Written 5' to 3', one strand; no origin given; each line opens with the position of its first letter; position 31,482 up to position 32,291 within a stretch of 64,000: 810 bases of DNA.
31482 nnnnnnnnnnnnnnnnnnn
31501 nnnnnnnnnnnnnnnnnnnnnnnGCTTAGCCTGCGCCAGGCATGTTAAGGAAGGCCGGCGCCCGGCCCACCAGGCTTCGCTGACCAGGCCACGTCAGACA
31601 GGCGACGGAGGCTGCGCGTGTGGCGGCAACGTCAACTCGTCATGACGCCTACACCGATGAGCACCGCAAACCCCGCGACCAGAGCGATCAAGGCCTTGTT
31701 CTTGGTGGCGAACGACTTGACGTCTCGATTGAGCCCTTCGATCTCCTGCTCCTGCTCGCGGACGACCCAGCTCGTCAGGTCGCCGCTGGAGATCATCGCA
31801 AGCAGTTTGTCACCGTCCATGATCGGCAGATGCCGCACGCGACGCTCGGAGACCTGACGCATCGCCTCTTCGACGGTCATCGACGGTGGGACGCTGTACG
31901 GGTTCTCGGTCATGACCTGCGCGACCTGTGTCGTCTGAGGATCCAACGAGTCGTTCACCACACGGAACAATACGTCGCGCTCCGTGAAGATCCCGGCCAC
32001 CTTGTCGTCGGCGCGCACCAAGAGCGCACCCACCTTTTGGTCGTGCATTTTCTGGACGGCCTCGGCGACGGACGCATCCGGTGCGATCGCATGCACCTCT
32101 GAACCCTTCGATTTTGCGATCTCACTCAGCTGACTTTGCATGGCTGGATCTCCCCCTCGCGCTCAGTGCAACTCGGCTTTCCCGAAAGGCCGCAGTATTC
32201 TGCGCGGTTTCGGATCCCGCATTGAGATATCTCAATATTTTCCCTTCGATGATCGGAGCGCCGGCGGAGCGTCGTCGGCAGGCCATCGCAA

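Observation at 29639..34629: Predicted operon of M20 peptidase, P-loop protein, two CBS proteins and a 2-phosphoglycerate-kinase-like protein, with a FixK box and a neighbouring histidine phosphatase: a possible bacterial (cyclic) 2,3-diphosphoglycerate-type pathway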

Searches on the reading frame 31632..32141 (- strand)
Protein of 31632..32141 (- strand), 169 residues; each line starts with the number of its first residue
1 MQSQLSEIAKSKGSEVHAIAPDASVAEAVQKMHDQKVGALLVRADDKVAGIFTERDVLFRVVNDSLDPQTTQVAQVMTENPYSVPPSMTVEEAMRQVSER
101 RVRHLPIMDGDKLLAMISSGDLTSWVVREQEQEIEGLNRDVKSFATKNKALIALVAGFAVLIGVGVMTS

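Call 3: search_protein_families(library=pfam, proteins=[window:31632-32141:-], max_evalue=0.01)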
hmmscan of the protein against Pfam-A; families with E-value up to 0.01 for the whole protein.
window:31632-32141:- (169 aa): 2 families
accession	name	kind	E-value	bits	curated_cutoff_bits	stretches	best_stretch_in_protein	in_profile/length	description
PF00571.33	CBS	-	2.4e-24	85.9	24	2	73-126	1-55/57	CBS domain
PF10779.14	XhlA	-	0.0046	17.5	34.7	1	128-162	28-62/67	Haemolysin XhlA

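Call 4: search_protein_families(library=ncbifam, proteins=[window:31632-32141:-], max_evalue=0.01)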
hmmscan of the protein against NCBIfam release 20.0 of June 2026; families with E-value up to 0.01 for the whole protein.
window:31632-32141:- (169 aa): 22 families
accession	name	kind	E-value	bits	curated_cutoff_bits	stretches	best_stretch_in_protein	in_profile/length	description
NF008141.0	PRK10892.1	equivalog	9.6e-12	44.8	505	1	11-122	211-322/328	arabinose-5-phosphate isomerase KdsD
TIGR00393.1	kpsF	subfamily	1.1e-09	38.3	203.7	1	15-117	165-267/268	KpsF/GutQ family sugar-phosphate isomerase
NF011447.0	PRK14869.2-3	equivalog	1.1e-09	37.5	522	2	21-71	83-134/540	putative manganese-dependent inorganic diphosphatase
TIGR01302.1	IMP_dehydrog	equivalog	1.4e-09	37.3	481.5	1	15-123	89-197/450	IMP dehydrogenase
NF041552.1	TF_PrdR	equivalog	7.8e-09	34.4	795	1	14-135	14-134/577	sigma-54 dependent transcriptional regulator PrdR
NF011443.0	PRK14869.1-5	equivalog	3.9e-08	32.2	335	1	70-133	68-132/546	putative manganese-dependent inorganic diphosphatase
NF011449.0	PRK14869.2-5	equivalog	2.1e-06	27.1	411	1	70-136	66-134/451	putative manganese-dependent inorganic diphosphatase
NF011441.0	PRK14869.1-3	equivalog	4.6e-06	25.5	753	0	71-133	68-131/548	putative manganese-dependent inorganic diphosphatase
NF053603.1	HhpR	exception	1.7e-05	24.2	520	0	72-127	223-279/282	CBS domain-containing high hydrostatic pressure regulator HhpR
NF008581.0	PRK11543.1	equivalog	2.6e-05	23.4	481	1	12-114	205-306/321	arabinose-5-phosphate isomerase GutQ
NF053704.1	TransRegCcpNBacil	equivalog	2.7e-05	23.7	260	1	19-110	87-180/208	transcriptional regulator CcpN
TIGR01186.1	proV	subfamily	4.8e-05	22.6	326.6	1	5-122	241-353/363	betaine/proline/choline family ABC transporter ATP-binding protein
NF005869.0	PRK07807.1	equivalog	8.2e-05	21.8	549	1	18-117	101-194/479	GuaB1 family IMP dehydrogenase-related protein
NF011446.0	PRK14869.2-2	equivalog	8.5e-05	21.1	601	0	70-127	75-133/576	putative manganese-dependent inorganic diphosphatase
TIGR01303.1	IMP_DH_rel_1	equivalog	0.00016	20.7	562.75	1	18-118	100-193/475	GuaB1 family IMP dehydrogenase-related protein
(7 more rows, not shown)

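Call 85: search_protein_families(library=padloc, proteins=[window:31632-32141:-], max_evalue=0.001)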
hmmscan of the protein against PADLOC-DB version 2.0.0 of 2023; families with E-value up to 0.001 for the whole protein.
window:31632-32141:- (169 aa): 0 families
